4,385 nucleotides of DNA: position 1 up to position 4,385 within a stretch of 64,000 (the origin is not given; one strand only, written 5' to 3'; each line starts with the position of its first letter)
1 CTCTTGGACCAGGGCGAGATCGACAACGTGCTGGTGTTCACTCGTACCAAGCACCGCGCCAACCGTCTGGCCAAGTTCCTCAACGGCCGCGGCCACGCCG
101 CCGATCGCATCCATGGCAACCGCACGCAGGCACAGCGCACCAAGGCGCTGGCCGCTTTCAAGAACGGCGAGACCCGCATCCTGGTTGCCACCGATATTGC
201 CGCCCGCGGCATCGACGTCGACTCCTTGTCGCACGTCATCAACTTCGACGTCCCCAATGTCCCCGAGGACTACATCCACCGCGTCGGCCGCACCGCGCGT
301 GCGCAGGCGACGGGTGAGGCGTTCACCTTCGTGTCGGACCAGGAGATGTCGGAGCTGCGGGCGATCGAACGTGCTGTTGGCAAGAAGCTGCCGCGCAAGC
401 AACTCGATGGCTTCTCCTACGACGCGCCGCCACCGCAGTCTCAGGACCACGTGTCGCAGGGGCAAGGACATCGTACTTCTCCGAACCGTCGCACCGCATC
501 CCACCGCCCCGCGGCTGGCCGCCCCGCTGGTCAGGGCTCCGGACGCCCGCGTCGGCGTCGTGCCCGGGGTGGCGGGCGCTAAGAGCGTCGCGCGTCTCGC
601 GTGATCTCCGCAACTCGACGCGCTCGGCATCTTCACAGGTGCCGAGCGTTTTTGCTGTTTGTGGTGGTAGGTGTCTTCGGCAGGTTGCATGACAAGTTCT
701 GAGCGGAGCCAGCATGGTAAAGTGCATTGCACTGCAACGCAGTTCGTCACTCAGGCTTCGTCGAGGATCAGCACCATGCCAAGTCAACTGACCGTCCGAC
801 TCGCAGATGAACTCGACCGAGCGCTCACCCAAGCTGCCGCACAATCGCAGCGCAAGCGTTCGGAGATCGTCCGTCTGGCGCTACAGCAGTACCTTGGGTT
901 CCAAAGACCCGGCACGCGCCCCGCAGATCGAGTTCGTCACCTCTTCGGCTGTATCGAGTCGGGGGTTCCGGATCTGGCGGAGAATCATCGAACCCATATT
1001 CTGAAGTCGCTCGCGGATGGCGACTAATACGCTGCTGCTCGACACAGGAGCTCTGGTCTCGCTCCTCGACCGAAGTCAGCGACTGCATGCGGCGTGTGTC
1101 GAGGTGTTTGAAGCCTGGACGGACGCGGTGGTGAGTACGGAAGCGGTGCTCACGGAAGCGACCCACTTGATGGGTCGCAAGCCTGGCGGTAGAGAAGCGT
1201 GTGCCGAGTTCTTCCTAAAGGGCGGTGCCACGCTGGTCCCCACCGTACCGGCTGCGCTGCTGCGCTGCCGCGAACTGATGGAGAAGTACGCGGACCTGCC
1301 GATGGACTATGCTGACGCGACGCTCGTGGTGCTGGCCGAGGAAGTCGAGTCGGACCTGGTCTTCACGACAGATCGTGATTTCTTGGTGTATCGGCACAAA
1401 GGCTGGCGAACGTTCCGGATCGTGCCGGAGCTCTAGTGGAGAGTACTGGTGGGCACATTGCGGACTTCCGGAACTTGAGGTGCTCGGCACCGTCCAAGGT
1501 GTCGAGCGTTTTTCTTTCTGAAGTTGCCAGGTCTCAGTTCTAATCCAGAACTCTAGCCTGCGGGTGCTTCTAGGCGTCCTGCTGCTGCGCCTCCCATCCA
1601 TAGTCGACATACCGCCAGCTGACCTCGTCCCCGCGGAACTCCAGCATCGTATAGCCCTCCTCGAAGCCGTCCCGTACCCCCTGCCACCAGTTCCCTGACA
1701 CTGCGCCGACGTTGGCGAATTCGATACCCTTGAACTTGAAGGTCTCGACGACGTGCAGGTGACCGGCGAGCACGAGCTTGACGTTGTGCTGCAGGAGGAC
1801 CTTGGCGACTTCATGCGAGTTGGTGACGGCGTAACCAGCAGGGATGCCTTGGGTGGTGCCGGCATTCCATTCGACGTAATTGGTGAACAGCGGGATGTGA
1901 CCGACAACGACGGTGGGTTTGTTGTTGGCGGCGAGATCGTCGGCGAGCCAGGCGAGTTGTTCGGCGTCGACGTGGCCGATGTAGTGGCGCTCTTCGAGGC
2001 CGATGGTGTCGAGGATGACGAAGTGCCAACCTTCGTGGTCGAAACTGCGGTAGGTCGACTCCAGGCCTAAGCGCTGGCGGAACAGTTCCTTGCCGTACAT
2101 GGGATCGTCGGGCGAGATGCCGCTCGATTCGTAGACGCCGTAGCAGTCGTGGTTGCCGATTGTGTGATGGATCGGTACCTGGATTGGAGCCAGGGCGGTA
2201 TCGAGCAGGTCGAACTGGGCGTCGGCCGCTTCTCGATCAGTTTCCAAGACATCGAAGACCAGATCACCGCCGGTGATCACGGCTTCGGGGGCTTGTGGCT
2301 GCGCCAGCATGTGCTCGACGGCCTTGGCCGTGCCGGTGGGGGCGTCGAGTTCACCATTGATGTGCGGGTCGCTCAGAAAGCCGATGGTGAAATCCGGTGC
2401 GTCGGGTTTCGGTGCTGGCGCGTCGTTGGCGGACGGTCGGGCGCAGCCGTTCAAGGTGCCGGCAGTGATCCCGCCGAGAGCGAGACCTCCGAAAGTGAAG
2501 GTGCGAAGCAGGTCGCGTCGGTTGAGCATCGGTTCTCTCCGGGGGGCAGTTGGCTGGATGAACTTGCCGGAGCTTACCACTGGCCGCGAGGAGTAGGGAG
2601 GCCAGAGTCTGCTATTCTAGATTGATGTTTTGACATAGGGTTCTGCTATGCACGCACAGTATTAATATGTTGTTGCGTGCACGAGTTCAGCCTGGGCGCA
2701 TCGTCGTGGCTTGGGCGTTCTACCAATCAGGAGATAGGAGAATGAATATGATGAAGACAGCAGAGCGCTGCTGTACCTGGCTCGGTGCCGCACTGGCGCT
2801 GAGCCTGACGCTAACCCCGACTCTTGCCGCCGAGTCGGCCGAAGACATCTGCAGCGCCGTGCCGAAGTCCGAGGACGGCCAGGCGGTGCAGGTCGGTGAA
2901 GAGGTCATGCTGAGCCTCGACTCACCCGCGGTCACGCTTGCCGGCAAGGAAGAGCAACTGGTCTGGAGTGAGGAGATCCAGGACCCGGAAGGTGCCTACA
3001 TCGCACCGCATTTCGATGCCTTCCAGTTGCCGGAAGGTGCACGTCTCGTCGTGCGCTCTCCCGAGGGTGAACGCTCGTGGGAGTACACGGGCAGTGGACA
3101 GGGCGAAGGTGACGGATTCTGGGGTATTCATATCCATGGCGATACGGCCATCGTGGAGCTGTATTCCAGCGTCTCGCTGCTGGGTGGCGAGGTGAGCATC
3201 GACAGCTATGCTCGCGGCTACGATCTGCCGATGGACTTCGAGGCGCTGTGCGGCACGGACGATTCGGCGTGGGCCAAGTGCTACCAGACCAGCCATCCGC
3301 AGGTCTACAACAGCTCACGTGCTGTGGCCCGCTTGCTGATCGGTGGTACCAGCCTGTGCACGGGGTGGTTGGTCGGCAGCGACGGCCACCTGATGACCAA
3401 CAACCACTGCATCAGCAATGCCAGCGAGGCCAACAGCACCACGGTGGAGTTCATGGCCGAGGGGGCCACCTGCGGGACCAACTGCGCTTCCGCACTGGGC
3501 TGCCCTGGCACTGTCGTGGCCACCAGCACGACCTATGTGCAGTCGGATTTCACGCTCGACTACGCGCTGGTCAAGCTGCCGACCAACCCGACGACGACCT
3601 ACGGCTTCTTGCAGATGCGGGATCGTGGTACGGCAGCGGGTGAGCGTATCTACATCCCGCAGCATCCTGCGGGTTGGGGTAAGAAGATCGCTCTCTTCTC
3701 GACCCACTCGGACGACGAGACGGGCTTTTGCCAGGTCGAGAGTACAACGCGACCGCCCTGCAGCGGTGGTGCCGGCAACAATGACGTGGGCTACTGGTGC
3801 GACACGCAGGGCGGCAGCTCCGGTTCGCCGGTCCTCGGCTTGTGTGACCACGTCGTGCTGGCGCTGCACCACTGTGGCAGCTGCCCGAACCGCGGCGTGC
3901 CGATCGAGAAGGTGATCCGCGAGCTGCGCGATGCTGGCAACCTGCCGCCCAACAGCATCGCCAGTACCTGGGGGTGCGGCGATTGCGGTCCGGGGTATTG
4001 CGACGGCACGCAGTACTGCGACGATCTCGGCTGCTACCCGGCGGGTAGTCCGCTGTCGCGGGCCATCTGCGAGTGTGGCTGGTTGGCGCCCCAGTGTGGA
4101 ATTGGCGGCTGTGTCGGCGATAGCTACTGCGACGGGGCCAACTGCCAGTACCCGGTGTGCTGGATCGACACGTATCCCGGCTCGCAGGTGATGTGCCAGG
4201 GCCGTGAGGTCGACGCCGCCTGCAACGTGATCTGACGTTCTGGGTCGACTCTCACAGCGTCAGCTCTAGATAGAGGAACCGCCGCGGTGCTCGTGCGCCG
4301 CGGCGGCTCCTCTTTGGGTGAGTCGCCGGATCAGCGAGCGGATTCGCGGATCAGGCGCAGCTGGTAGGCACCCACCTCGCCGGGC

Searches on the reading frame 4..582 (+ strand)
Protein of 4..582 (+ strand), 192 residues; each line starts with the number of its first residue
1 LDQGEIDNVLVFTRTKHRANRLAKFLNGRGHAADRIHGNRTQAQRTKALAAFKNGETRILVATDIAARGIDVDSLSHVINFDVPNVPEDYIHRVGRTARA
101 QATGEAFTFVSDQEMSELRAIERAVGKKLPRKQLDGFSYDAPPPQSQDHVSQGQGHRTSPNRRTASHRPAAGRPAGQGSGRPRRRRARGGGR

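Call 22: search_protein_families(library=pfam, proteins=[window:4-582:+], max_evalue=0.01)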
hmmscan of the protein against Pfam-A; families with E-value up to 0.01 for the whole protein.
window:4-582:+ (192 aa): 1 family
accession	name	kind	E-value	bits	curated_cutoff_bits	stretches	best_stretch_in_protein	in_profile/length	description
PF00271.37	Helicase_C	-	4e-30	104.7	23.5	1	5-100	14-109/110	Helicase conserved C-terminal domain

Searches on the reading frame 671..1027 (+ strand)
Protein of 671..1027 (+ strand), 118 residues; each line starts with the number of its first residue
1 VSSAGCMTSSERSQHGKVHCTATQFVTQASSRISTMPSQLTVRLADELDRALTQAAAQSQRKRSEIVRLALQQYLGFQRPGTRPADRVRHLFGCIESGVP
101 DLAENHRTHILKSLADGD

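Call 22: search_protein_families(library=pfam, proteins=[window:671-1027:+], max_evalue=0.01)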
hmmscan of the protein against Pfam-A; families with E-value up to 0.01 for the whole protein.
window:671-1027:+ (118 aa): 1 family
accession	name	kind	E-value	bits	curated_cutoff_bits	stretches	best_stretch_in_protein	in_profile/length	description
PF01402.27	RHH_1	-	7.2e-07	29.4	20.5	1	40-75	2-37/39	Ribbon-helix-helix protein, copG family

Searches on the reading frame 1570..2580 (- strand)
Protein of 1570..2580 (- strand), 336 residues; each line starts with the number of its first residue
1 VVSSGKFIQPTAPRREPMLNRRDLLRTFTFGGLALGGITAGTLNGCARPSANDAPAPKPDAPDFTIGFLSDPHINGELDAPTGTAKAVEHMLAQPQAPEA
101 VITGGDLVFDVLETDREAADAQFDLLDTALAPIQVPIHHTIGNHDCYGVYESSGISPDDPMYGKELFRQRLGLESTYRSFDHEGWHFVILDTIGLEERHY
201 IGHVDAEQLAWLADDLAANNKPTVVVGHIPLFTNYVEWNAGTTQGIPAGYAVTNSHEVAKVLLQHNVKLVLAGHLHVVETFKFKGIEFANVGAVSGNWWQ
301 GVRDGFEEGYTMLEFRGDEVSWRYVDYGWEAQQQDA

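Call 7: search_protein_families(library=pfam, proteins=[window:1570-2580:-], max_evalue=0.001)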
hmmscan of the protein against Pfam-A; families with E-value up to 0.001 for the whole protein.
window:1570-2580:- (336 aa): 3 families
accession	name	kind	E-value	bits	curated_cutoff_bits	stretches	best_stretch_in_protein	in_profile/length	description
PF00149.33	Metallophos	-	5.4e-14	53.5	21.5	1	65-277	2-190/191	Calcineurin-like phosphoesterase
PF16370.11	MetallophosC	-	3.9e-09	37.3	29.7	1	290-334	3-56/168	C terminal of Calcineurin-like phosphoesterase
PF12850.12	Metallophos_2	-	2e-06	28.3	27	1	66-300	3-141/154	Calcineurin-like phosphoesterase superfamily domain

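Call 24: find_encoding_contigs(protein=window:1570-2580:-, flank=10000, max_places=3)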
Protein window:1570-2580:- (336 aa): no gene with exactly this product is on record in the collection.

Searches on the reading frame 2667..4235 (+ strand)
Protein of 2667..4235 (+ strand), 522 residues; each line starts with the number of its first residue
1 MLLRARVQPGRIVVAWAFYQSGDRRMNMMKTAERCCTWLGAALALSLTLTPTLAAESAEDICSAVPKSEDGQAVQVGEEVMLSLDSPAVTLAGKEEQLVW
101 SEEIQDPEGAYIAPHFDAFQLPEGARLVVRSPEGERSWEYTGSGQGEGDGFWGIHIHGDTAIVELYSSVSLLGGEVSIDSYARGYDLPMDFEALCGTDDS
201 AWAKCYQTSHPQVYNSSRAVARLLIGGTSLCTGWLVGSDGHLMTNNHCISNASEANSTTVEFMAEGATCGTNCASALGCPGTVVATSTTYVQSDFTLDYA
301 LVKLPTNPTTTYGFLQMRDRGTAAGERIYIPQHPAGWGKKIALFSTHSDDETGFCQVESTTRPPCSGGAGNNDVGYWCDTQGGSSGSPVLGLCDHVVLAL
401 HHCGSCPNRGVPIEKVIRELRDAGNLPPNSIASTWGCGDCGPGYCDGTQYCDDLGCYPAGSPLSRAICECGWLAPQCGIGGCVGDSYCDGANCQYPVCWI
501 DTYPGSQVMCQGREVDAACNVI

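Call 3: search_protein_families(library=ncbifam, proteins=[window:2667-4235:+], max_evalue=1)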
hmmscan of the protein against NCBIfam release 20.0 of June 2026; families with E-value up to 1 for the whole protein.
window:2667-4235:+ (522 aa): 0 families

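Call 4: search_protein_families(library=pfam, proteins=[window:2667-4235:+], max_evalue=1)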
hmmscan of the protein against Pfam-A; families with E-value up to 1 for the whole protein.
window:2667-4235:+ (522 aa): 3 families
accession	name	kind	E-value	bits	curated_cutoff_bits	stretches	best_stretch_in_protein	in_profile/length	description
PF13365.12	Trypsin_2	-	3.6e-18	67.1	27.6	1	231-397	1-141/144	Trypsin-like peptidase domain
PF00089.32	Trypsin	-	8.8e-07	29.4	20.6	1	210-340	5-130/220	Trypsin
PF10459.15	Peptidase_S46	-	0.00045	19.5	22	1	215-282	33-100/698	Peptidase S46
